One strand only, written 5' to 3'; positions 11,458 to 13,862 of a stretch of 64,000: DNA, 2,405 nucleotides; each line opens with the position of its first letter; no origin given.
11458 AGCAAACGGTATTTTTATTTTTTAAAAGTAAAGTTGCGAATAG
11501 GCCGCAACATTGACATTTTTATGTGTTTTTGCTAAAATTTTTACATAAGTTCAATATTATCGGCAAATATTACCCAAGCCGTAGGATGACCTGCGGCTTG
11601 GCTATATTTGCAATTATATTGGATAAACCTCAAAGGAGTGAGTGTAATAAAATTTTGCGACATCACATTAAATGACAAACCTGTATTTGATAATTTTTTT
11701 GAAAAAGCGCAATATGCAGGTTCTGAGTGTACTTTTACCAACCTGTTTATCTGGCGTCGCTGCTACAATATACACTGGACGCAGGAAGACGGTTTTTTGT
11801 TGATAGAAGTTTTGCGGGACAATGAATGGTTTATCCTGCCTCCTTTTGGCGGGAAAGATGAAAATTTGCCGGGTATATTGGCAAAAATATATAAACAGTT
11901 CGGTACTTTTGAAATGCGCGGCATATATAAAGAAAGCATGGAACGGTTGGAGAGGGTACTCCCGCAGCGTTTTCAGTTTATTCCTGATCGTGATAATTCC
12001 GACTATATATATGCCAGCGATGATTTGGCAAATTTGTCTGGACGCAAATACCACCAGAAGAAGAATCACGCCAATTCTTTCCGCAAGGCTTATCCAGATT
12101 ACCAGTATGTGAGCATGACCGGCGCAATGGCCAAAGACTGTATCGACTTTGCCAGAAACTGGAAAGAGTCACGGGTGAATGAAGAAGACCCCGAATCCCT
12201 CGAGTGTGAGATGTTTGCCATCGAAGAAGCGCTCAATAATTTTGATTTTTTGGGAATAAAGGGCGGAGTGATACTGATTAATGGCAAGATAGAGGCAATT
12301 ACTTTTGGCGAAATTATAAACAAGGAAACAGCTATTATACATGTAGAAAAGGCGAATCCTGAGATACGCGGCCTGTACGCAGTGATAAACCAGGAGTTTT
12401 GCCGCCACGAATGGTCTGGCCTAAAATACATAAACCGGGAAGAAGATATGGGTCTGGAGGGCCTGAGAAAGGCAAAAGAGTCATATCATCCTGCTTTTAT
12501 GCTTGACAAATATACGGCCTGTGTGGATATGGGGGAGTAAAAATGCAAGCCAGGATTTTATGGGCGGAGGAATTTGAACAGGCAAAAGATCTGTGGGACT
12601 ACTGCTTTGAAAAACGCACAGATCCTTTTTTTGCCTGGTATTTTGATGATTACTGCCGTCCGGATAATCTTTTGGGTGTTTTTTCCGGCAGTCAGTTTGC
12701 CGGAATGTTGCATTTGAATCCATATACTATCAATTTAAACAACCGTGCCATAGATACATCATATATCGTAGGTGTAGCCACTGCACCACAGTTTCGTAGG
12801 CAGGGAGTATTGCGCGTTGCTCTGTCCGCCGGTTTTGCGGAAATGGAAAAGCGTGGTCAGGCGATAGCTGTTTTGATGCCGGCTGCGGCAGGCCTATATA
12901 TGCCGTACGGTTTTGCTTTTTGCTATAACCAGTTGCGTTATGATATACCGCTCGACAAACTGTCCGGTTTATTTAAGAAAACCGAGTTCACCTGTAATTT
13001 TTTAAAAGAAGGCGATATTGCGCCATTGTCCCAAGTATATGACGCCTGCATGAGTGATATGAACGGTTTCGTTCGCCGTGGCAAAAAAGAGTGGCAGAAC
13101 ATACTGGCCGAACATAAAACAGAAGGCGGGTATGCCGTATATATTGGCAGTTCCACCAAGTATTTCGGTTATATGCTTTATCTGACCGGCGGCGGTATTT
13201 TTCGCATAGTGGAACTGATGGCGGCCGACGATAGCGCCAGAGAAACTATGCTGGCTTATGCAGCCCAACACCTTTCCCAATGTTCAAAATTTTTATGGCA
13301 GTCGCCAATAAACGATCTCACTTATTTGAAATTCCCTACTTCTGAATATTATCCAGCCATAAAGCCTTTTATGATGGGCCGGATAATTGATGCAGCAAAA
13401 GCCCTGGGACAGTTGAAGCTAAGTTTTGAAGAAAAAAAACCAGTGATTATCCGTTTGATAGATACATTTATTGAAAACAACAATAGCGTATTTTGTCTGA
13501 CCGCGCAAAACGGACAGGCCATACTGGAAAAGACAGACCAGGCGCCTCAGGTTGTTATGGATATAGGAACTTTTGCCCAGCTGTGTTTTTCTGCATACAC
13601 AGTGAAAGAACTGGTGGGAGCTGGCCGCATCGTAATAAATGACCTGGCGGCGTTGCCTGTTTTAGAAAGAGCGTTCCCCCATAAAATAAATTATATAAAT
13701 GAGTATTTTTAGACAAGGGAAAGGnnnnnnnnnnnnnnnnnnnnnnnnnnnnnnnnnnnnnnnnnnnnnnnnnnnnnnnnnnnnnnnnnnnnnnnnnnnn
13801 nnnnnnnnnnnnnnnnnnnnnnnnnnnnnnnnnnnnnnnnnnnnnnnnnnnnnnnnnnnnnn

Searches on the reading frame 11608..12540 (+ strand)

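Call 28: search_protein_families(library=pfam, proteins=[window:11608-12540:+], max_evalue=0.00001)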
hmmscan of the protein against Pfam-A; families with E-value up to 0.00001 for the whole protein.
window:11608-12540:+ (310 aa): 1 family
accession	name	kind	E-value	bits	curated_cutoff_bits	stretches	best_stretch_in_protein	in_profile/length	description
PF09924.15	LPG_synthase_C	-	4.2e-51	174.2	27.5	1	35-304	5-297/298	Phosphatidylglycerol lysyltransferase, C-terminal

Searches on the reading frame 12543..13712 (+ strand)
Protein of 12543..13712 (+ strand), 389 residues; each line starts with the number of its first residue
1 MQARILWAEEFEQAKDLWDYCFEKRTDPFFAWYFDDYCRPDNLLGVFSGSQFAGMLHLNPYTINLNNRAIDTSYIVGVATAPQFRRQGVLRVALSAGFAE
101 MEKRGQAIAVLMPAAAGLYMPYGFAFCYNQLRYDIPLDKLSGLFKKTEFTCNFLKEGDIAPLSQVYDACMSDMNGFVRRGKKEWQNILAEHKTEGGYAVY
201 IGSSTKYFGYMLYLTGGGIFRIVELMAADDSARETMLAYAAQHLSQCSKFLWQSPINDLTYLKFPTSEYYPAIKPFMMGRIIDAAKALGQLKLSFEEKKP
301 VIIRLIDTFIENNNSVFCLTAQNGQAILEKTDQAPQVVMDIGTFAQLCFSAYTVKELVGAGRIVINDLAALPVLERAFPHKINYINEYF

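Call 28: search_protein_families(library=pfam, proteins=[window:12543-13712:+], max_evalue=0.00001)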
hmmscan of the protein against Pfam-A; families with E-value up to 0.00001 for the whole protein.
window:12543-13712:+ (389 aa): 3 families
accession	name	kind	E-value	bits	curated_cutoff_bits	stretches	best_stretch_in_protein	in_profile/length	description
PF13527.13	Acetyltransf_9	-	3.9e-29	101.7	25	1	4-126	3-126/127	Acetyltransferase (GNAT) domain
PF13530.11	SCP2_2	-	2.4e-14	54.2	23.2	1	286-385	3-104/105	Sterol carrier protein domain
PF17668.7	Acetyltransf_17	-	2.5e-13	51.1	25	1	175-281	1-114/114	Acetyltransferase (GNAT) domain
